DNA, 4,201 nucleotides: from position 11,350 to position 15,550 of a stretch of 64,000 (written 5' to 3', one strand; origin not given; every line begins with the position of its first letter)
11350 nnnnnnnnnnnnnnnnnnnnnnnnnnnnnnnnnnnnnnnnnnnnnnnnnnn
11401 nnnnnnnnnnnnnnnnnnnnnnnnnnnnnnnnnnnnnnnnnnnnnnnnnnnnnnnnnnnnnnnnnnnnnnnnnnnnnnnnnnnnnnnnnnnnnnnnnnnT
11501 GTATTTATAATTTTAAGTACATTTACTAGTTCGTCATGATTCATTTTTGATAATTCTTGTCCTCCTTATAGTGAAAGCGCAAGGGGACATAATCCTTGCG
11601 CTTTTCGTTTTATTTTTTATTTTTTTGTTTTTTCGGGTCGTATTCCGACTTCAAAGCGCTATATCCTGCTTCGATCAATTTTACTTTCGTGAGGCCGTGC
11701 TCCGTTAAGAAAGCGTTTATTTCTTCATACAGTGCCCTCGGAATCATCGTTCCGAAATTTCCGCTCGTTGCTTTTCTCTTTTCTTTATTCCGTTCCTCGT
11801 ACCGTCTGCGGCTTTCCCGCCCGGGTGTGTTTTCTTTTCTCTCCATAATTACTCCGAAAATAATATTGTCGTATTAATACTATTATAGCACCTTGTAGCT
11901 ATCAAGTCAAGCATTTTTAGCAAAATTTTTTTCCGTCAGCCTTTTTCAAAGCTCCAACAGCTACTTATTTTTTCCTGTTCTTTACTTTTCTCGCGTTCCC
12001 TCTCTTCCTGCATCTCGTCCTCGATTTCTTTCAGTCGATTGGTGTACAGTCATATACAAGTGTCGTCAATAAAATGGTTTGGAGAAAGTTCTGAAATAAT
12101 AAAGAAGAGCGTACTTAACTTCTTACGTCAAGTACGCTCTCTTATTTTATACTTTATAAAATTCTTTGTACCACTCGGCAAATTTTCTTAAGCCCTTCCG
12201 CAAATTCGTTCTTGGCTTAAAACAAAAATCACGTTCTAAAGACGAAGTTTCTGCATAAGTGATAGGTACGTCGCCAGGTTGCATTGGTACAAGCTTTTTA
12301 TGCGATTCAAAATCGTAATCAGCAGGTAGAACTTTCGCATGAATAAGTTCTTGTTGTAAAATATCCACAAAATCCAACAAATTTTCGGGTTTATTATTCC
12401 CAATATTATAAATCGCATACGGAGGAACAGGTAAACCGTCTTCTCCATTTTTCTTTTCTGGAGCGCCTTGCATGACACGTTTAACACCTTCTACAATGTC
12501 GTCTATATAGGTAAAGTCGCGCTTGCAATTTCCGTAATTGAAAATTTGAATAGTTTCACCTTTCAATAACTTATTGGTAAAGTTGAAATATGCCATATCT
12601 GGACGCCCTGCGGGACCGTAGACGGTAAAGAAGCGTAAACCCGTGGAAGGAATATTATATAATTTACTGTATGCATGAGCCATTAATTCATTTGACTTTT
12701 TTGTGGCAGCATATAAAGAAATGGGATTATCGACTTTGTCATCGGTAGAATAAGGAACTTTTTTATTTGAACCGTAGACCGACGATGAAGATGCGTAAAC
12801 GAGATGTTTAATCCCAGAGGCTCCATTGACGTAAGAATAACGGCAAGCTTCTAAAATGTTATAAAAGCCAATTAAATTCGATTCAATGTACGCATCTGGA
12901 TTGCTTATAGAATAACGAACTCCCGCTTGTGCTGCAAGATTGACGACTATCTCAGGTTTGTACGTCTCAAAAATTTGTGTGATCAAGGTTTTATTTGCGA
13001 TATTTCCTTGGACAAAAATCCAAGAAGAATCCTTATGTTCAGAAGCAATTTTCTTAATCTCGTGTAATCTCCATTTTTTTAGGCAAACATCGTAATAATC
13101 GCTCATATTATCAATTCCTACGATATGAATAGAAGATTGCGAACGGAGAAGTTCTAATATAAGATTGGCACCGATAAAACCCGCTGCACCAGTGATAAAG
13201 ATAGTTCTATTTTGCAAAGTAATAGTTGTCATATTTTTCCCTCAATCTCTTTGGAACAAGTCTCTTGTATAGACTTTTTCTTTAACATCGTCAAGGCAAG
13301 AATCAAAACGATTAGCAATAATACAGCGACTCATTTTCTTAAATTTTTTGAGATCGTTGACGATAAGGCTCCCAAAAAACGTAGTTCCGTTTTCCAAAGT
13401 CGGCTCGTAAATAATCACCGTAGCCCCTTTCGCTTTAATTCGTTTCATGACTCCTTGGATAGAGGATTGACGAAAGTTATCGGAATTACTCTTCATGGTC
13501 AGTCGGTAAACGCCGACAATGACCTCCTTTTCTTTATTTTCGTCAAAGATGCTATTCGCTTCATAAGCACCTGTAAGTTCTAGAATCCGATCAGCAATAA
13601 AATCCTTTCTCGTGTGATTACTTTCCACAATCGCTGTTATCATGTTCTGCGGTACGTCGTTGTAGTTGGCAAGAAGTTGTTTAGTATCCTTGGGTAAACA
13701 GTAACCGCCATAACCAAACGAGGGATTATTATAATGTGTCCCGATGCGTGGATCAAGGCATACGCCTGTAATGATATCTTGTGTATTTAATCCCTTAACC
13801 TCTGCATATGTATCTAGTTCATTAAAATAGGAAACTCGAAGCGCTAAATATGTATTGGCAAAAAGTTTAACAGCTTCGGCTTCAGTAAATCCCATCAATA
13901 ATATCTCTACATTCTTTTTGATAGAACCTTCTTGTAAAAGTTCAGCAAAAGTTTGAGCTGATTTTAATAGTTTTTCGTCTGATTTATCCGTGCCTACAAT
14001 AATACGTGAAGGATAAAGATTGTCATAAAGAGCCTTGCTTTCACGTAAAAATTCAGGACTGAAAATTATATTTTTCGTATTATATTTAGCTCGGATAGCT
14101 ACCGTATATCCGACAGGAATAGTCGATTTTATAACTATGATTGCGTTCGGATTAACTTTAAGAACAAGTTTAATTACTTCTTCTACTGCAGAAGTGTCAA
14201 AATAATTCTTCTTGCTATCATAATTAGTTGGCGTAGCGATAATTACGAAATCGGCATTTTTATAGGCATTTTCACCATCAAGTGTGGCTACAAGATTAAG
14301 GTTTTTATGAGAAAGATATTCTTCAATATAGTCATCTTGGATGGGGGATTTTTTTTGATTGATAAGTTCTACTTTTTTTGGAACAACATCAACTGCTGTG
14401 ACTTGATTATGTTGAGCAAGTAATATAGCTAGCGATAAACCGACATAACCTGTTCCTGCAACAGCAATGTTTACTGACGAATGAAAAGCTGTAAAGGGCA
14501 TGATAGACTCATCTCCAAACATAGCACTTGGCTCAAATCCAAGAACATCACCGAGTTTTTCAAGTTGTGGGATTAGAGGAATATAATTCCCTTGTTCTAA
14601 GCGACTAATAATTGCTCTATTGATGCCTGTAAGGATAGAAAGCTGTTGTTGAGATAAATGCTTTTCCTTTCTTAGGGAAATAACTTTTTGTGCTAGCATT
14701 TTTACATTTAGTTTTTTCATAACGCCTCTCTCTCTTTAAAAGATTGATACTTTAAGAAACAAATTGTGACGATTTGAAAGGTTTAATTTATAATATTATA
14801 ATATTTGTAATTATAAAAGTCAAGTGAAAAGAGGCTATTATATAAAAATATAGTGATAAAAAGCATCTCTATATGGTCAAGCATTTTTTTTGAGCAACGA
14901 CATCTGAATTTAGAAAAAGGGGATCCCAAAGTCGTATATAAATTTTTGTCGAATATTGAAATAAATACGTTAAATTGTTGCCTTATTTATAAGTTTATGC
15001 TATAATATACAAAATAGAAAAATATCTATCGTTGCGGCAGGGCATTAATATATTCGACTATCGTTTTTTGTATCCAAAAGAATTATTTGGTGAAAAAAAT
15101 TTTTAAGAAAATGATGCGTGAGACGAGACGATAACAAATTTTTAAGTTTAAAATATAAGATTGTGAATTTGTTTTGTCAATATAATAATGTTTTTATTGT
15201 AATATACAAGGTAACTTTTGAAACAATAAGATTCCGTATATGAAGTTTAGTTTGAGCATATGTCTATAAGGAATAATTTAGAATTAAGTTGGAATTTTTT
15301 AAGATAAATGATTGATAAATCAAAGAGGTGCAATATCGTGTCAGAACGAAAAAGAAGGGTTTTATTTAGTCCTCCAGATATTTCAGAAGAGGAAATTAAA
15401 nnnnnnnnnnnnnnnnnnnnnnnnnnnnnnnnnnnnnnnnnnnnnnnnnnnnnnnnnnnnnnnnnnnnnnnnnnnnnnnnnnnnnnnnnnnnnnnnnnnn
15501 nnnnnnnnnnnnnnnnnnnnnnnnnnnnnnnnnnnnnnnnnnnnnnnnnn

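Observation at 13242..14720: UDP-glucose 6-dehydrogenase carrying an in-frame N-terminal XRE-type HTH DNA-binding domain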

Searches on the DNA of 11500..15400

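Call 78: search_rna_families(source=window, start=11500, end=15400, threshold=evalue, max_evalue=0.1)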
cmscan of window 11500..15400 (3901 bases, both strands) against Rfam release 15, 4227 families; matches with E-value up to 0.1: 0.
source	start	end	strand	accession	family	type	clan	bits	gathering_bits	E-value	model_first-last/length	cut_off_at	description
